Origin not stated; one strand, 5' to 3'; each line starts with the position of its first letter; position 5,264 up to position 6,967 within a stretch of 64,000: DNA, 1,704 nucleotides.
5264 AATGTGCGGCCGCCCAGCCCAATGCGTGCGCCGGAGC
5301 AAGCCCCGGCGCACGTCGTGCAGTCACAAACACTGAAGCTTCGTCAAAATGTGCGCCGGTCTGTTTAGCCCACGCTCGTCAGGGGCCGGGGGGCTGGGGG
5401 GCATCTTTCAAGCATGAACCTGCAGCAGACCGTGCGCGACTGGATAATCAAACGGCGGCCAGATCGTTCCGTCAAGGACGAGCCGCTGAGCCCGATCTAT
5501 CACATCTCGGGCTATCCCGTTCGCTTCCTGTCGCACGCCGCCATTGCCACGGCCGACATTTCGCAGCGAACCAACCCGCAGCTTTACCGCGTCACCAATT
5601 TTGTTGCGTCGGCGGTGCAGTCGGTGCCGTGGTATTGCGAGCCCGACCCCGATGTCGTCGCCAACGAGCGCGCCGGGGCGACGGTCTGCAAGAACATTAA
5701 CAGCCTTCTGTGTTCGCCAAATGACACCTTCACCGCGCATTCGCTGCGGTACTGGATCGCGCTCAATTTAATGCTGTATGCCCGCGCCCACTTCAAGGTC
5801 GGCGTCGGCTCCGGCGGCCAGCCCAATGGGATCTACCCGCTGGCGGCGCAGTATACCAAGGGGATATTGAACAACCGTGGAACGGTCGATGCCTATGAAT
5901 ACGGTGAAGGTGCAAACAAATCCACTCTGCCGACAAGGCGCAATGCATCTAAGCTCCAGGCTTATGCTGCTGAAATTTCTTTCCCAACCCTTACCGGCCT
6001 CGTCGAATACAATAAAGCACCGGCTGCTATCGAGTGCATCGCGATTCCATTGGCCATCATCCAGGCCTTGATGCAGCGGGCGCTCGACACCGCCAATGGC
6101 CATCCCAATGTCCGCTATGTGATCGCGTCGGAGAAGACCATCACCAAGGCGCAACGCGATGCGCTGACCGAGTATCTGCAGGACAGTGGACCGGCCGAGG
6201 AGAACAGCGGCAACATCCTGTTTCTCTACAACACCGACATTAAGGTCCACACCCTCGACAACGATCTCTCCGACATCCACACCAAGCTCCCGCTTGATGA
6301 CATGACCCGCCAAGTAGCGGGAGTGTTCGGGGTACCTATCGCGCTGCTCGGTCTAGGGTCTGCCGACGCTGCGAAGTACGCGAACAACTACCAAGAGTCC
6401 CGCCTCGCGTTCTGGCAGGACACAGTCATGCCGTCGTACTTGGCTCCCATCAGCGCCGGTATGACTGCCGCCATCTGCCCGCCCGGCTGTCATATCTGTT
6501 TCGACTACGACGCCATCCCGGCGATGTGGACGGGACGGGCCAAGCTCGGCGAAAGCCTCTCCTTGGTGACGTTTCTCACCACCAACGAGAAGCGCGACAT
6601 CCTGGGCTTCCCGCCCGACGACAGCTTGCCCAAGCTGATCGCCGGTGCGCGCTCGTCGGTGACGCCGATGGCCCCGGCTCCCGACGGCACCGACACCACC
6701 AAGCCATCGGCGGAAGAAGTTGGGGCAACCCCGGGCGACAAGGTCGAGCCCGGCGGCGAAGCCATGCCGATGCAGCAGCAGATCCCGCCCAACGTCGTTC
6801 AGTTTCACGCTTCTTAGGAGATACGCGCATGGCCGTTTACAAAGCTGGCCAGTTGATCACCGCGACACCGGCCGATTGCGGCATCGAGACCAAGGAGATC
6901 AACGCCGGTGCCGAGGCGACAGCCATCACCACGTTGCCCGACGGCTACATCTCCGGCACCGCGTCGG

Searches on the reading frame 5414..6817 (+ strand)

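Call 7: search_protein_families(library=phrogs, proteins=[window:5414-6817:+], max_evalue=0.001)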
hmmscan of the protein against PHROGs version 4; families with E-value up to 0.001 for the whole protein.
window:5414-6817:+ (467 aa): 2 families
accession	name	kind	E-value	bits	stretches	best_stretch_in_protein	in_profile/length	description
phrog_12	-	head and packaging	4.6e-27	96.3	2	218-443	235-470/646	portal protein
phrog_2662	-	head and packaging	8.1e-14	52.1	1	45-168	58-181/717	portal protein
